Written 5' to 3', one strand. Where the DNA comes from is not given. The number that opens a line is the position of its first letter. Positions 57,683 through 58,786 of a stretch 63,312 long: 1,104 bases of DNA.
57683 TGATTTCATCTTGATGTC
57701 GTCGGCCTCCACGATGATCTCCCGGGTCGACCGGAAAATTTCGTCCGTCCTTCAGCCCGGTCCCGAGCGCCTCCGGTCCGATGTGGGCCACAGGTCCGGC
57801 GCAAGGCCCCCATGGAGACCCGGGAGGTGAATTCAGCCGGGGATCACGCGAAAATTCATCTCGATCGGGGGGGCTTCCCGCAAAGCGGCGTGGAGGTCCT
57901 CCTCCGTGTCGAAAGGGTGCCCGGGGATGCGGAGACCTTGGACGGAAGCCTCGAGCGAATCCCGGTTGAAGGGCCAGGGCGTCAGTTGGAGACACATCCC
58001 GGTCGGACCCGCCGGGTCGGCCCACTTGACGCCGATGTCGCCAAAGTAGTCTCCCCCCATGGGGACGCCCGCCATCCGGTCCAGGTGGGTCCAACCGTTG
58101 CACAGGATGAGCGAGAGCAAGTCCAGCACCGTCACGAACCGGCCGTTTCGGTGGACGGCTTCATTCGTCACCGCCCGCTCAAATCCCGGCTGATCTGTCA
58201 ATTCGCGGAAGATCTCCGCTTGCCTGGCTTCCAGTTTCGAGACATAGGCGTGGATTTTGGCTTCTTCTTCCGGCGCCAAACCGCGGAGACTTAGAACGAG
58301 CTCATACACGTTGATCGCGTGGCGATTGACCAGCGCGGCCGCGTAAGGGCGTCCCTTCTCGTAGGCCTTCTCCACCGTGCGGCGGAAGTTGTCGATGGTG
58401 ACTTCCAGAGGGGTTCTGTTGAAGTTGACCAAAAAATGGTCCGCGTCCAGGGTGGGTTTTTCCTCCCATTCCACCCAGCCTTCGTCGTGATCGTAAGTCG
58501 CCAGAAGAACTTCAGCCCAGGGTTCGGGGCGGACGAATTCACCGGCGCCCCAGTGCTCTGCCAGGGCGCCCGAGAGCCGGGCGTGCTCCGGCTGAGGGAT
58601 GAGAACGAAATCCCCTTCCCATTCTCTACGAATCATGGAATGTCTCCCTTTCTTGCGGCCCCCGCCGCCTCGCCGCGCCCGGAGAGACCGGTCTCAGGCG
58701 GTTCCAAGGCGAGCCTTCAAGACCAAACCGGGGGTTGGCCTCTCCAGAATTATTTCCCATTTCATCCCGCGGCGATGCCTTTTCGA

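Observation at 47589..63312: Mosaic oxidative/decarboxylative gene island: candidate non-canonical (hetero)aromatic carboxylate catabolic pathway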

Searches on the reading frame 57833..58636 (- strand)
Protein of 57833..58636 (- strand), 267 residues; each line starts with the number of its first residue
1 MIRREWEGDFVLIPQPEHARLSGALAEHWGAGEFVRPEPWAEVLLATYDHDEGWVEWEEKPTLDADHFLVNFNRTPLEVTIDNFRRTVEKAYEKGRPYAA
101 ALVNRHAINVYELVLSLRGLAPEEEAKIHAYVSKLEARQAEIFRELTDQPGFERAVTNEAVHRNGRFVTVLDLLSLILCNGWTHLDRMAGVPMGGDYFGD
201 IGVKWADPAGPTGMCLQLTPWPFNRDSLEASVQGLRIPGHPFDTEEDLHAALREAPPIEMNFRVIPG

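Call 4: search_protein_families(library=pfam, proteins=[window:57833-58636:-], max_evalue=0.001)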
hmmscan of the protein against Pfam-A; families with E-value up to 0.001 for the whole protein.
window:57833-58636:- (267 aa): 1 family
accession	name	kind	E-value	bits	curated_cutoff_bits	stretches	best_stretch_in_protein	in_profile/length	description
PF13030.11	DUF3891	-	1.3e-40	139.9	24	1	1-237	1-217/219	Protein of unknown function (DUF3891)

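Call 5: search_protein_families(library=ncbifam, proteins=[window:57833-58636:-], max_evalue=0.01)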
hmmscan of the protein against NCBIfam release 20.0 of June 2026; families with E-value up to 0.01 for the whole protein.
window:57833-58636:- (267 aa): 0 families

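Call 66: search_solved_structures(query=window:57833-58636:-, max_evalue=10, show_alignments=1)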
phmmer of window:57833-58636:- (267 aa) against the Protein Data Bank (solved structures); distinct sequences matched with E-value up to 10: 0.

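Call 75: predict_structure(protein=window:57833-58636:-)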
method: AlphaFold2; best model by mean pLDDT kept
length: 267 residues; sequences in the alignment: 1
mean_pLDDT: 39.9   pTM: 0.37
mean pLDDT of the five models: 39.9, 38.5, 37.3, 36.8, 33.8
residues with pLDDT >= 90: 0; 70-90: 15; 50-70: 60; < 50: 192
segments of 3 or more residues with pLDDT < 50: 1-75, 150-241, 243-245, 254-267
pLDDT, mean of each block of 10 residues (from residue 1): 25 30 29 29 28 30 31 45 60 55 55 54 74 70 60 37 30 34 30 30 28 26 30 37 49 40 25
secondary structure, 60 per line:
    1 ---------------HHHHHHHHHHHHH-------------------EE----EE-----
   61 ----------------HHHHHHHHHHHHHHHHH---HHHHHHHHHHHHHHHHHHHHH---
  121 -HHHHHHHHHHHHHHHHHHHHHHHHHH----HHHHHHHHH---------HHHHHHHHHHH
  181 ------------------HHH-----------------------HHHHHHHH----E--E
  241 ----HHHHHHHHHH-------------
elements in order: H16-28 H77-93 H97-117 H122-147 H152-160 H170-180 H225-232 H245-254
